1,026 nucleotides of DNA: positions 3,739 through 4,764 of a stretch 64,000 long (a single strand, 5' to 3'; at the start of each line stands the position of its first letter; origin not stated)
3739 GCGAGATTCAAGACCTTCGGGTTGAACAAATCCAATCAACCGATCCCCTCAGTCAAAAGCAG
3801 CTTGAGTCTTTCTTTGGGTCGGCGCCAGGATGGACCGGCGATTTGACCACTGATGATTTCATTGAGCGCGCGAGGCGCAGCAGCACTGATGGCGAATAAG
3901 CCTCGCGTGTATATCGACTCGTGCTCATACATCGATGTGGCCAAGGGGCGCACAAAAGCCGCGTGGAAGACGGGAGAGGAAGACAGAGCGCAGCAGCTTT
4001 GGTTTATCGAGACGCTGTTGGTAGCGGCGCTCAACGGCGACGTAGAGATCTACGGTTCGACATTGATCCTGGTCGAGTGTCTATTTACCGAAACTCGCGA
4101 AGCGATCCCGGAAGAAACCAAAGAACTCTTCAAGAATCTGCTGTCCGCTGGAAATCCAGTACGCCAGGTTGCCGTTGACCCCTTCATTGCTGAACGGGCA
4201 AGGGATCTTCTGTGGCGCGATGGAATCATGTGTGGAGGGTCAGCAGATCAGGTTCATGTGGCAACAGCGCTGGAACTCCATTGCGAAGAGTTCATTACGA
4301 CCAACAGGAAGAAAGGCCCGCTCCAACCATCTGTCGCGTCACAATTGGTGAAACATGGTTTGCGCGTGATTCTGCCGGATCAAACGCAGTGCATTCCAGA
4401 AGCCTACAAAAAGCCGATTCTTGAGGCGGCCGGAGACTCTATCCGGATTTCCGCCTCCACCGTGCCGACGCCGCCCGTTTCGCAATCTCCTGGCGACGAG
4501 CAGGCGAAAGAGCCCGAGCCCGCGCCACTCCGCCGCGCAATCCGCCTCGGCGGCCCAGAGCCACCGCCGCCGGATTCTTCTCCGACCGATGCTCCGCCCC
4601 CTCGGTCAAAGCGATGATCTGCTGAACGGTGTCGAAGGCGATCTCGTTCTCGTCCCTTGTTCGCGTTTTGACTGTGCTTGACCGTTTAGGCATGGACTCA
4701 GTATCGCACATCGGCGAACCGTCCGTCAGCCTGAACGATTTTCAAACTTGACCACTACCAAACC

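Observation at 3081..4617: Overlapping orphan-protein/PIN-nuclease pair carried as transposon cargo: candidate atypical toxin-antitoxin or defence module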

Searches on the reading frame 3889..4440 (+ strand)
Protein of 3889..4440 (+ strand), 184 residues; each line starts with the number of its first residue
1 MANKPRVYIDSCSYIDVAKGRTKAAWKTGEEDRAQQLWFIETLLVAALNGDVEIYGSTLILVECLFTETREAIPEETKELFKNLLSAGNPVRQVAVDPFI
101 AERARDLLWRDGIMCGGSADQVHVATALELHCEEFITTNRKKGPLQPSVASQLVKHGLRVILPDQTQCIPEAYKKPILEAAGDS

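Call 63: find_homologous_proteins(query=A6, max_evalue=0.001)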
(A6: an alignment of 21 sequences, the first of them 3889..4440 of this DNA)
Query A6 (21 sequences) (184 aa, profile of the alignment): 214 proteins with E <= 0.001 among 8000 candidates; the best 120 are listed.
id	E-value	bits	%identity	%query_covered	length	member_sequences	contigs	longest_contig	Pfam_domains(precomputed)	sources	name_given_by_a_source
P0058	5.9e-79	282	55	100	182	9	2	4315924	PF01850.28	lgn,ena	-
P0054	8.4e-79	281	56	99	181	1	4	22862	PF01850.28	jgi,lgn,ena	-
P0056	8.9e-79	281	55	99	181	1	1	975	PF01850.28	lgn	-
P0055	5.8e-78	279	56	99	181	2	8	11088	PF01850.28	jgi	jgi:hypothetical protein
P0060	9.1e-78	278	52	98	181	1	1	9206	PF01850.28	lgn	-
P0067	2.0e-77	277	55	97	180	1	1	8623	-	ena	-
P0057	2.6e-77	277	53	99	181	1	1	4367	-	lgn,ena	-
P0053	7.2e-77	275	57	99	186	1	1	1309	-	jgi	jgi:hypothetical protein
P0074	1.4e-76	274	52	99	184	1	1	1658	-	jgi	jgi:hypothetical protein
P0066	1.5e-76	274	55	96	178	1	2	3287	-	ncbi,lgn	-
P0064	3.1e-76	273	53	96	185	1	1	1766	-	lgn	-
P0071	3.2e-75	270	53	97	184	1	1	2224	PF01850.28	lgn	-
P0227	3.2e-75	270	53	95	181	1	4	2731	-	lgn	-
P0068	6.7e-75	269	55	94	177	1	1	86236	-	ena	-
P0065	8.0e-75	268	54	97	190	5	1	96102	PF01850.28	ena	-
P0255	6.2e-55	204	38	95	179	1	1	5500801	PF01850.28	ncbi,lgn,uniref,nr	ncbi:PIN domain-containing protein [Aminobacter sp. NyZ550]|uniref:type II toxin-antitoxin system Va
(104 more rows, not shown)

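Call 64: find_encoding_contigs(protein=P0255, flank=5000, max_places=2)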
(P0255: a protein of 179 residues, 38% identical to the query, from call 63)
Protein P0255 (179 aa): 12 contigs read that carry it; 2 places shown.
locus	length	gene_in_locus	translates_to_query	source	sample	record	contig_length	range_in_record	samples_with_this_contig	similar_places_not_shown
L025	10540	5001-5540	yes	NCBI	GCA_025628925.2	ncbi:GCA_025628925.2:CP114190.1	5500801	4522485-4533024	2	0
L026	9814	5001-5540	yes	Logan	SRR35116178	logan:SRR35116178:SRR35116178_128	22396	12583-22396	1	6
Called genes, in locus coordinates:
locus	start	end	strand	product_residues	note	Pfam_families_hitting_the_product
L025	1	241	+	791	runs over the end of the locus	PF04453:LptD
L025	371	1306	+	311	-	PF13624:SurA_N_3 (weak), PF09312:SurA_N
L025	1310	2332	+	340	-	PF04166:PdxA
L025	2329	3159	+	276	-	PF00398:RrnaAD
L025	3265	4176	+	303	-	PF12760:Zn_ribbon_IS1595, PF12762:DDE_Tnp_IS1595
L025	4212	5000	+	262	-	-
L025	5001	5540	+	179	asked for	PF01850:PIN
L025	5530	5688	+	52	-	-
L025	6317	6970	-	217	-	PF00625:Guanylate_kin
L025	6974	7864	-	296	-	PF03755:YicC-like_N, PF08340:YicC-like_C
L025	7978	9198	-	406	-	PF02618:YceG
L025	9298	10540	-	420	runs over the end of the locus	PF00109:ketoacyl-synt, PF00108:Thiolase_N (weak), PF02801:Ketoacyl-synt_C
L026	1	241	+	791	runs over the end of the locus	PF04453:LptD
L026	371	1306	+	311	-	PF13624:SurA_N_3 (weak), PF09312:SurA_N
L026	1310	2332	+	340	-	PF04166:PdxA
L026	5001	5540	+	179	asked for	PF01850:PIN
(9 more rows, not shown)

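Call 68: search_dna_similar(query=P0318, collection=plasmids, mode=protein, max_evalue=0.001, max_rows=25)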
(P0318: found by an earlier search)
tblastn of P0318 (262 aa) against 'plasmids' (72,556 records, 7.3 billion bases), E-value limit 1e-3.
No match.

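Call 92: search_protein_families(library=ncbifam, alignment_id=A6, max_evalue=0.01)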
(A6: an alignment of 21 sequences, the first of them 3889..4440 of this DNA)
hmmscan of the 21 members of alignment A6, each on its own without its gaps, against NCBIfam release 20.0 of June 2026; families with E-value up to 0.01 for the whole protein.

A. member 1, window:3889-4440:+ (184 aa): 0 families

B. families by the number of members that match (of 21 scanned): 0 families

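Call 93: search_protein_families(library=padloc, alignment_id=A6, max_evalue=0.1)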
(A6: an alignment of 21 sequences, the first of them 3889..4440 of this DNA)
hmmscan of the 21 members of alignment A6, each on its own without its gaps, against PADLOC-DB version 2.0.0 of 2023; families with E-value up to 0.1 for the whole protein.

A. member 1, window:3889-4440:+ (184 aa): 0 families

B. families by the number of members that match (of 21 scanned): 2 families
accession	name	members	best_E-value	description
PDLC04363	PDC-M04B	1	0.012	-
PDLC04497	PDC-M18A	1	0.038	-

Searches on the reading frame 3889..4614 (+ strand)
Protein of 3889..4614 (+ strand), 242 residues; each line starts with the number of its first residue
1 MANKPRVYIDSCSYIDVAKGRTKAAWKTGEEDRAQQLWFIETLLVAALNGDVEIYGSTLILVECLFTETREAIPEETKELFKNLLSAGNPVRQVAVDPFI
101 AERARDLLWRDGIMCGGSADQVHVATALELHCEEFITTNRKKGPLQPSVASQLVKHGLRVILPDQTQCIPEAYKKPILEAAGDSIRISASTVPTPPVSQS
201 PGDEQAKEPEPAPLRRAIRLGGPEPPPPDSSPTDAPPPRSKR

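Call 3: search_protein_families(library=pfam, proteins=[window:3889-4614:+], max_evalue=1)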
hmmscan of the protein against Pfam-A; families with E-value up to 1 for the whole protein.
window:3889-4614:+ (242 aa): 1 family
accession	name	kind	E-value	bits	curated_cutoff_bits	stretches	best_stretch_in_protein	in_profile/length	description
PF01850.27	PIN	-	3.3e-06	28.1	23.6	1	45-140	22-112/120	PIN domain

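Call 4: search_protein_families(library=padloc, proteins=[window:3889-4614:+], max_evalue=1)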
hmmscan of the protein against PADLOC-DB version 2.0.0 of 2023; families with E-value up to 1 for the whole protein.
window:3889-4614:+ (242 aa): 0 families

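Call 5: search_protein_families(library=ncbifam, proteins=[window:3889-4614:+], max_evalue=1)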
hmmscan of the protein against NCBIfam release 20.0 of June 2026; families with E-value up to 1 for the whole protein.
window:3889-4614:+ (242 aa): 2 families
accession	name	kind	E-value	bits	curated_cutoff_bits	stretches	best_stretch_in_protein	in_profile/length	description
NF040910.1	CD1375_fam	subfamily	0.12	12.2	22.5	1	151-176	6-26/34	CD1375 family protein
TIGR01077.1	L13_A_E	equivalog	0.14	12.5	98.9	1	132-174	52-94/141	50S ribosomal protein L13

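Call 12: find_homologous_proteins(query=window:3889-4614:+, max_evalue=0.001)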
Query window:3889-4614:+ (242 aa): 29 proteins with E <= 0.001 among 935 candidates.
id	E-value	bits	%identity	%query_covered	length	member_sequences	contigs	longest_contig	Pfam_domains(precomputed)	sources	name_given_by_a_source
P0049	1.2e-156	538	100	100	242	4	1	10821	PF01850.28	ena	-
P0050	3.1e-68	248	64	74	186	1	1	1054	PF01850.28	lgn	-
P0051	1.1e-67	246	59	80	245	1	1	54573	PF01850.28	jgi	jgi:predicted nucleic acid-binding protein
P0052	2.6e-67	245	63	73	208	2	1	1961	PF01850.28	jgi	jgi:hypothetical protein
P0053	1.9e-55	206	57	75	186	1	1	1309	-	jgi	jgi:hypothetical protein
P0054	6.8e-55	204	56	75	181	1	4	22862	PF01850.28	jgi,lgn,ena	-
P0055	5.0e-54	202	56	75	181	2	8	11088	PF01850.28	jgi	jgi:hypothetical protein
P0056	2.2e-52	196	55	75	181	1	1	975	PF01850.28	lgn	-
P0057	4.1e-52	195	53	75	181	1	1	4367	-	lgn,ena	-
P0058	5.5e-52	195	56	74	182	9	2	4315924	PF01850.28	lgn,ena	-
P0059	6.7e-52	195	58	71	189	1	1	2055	-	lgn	-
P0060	7.5e-52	195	52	74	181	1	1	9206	PF01850.28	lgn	-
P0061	8.6e-52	194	57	75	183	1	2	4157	-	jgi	jgi:hypothetical protein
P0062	3.2e-51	192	56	74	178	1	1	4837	PF01850.28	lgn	-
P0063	4.0e-51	192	56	74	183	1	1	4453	-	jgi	jgi:hypothetical protein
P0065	2.3e-50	190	54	74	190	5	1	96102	PF01850.28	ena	-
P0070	5.2e-48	182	52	74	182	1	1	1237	PF01850.28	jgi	jgi:hypothetical protein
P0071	1.6e-46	177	53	74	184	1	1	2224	PF01850.28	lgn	-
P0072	2.4e-46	177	53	71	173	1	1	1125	PF01850.28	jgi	jgi:hypothetical protein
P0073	2.8e-46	176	50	75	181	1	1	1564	PF01850.28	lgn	-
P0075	3.5e-44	169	50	73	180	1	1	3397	PF01850.28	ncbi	-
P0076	2.5e-43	167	53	70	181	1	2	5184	PF01850.28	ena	-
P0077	4.2e-21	94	38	74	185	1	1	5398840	PF01850.28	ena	-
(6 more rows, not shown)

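Call 14: find_encoding_contigs(protein=P0077, flank=6000, max_places=2)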
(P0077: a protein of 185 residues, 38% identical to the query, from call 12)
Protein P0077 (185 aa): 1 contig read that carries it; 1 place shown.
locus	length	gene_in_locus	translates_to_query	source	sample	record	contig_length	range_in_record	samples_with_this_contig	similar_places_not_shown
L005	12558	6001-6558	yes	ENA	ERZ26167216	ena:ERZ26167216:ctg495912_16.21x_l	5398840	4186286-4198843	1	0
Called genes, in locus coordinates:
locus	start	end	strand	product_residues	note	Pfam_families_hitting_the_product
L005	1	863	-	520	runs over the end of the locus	PF00753:Lactamase_B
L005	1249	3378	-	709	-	PF01011:PQQ, PF13360:PQQ_2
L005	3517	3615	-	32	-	-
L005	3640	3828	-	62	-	-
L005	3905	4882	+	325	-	PF12760:Zn_ribbon_IS1595, PF12762:DDE_Tnp_IS1595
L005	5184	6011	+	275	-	-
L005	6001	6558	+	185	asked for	PF01850:PIN (weak)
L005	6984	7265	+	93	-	PF01527:HTH_Tnp_1, PF13542:HTH_Tnp_ISL3 (weak), PF13384:HTH_23 (weak), PF13518:HTH_28 (weak)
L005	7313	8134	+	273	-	PF13276:HTH_21, PF00665:rve, PF13683:rve_3, PF13333:rve_2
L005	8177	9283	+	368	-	PF08450:SGL (faint), PF25021:TEN_NHL (faint), PF06739:SBBP (faint), PF20067:SSL_N (faint), PF17170:DUF5128 (faint), PF01436:NHL (weak)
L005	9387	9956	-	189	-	-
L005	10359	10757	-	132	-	-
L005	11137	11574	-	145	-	PF00903:Glyoxalase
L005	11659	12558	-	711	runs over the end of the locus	PF13442:Cytochrome_CBB3, PF00034:Cytochrom_C (faint), PF01011:PQQ, PF13360:PQQ_2, PF13570:Beta-prop_ACSF4 (faint), PF01011:PQQ, PF13360:PQQ_2 (weak)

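Call 15: find_encoding_contigs(protein=P0058, flank=6000, max_places=3)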
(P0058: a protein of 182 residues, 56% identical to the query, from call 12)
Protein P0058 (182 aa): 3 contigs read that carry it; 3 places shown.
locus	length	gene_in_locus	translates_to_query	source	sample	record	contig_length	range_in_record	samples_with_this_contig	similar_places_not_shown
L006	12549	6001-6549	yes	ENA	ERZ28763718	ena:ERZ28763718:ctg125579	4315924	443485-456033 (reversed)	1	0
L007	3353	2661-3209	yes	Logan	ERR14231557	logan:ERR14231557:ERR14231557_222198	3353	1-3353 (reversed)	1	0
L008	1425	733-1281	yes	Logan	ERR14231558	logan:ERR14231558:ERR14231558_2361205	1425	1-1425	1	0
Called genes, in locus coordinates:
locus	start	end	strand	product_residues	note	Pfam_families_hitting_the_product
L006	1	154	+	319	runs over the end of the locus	PF00493:MCM (weak), PF20030:bpMoxR, PF01078:Mg_chelatase (faint), PF05496:RuvB_N (faint), PF00004:AAA, PF07726:AAA_3, PF07728:AAA_5, PF17863:AAA_lid_2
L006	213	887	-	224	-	PF04366:Ysc84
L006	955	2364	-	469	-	PF07394:DUF1501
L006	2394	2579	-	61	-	-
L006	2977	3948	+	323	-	PF25145:NfeD1b_N (weak), PF01972:SDH_protease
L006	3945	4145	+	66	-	-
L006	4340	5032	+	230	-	-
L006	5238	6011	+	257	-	-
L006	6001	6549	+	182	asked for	PF01850:PIN (weak)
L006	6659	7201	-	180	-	PF00702:Hydrolase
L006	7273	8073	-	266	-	-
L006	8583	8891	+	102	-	PF00829:Ribosomal_L21p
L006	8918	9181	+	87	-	PF01016:Ribosomal_L27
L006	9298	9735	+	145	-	PF00254:FKBP_C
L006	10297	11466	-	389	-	PF23914:TPR_CcmH_CycH (faint), PF00515:TPR_1 (faint), PF13371:TPR_9 (faint), PF13432:TPR_16 (faint), PF13424:TPR_12 (faint), PF13428:TPR_14 (faint), PF14559:TPR_19 (faint), PF07719:TPR_2 (faint), +2 more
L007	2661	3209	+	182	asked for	PF01850:PIN (weak)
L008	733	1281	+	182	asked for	PF01850:PIN (weak)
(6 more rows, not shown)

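Call 50: search_solved_structures(query=A2, max_evalue=1, show_alignments=1)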
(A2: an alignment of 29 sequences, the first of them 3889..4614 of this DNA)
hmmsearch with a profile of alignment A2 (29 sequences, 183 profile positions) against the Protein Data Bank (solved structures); distinct sequences matched with E-value up to 1: 3.
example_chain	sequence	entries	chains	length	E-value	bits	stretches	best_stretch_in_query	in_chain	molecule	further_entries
6z3o_AAA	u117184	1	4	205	0.18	14.4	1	39-88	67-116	Small Alarmone Hydrolase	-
6yvc_A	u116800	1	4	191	0.19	14.3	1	39-88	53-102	Bifunctional (P)ppGpp synthetase/guanosine-3',5'-bis(Diphosphate) 3'-pyrophosphohydrolase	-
6z3n_AAA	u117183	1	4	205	0.2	14.2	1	39-88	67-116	Hydrolase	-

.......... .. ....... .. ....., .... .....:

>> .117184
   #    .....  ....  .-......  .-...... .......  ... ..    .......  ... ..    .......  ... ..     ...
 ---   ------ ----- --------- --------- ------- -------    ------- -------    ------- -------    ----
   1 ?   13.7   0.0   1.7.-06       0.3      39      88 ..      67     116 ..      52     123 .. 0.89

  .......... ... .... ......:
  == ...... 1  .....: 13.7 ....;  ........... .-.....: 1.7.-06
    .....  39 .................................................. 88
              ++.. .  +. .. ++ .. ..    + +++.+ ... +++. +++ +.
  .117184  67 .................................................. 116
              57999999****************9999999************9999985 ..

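Call 52: search_protein_families(library=phrogs, proteins=[window:3889-4614:+], max_evalue=0.1)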
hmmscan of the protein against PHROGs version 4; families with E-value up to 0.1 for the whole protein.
window:3889-4614:+ (242 aa): 0 families
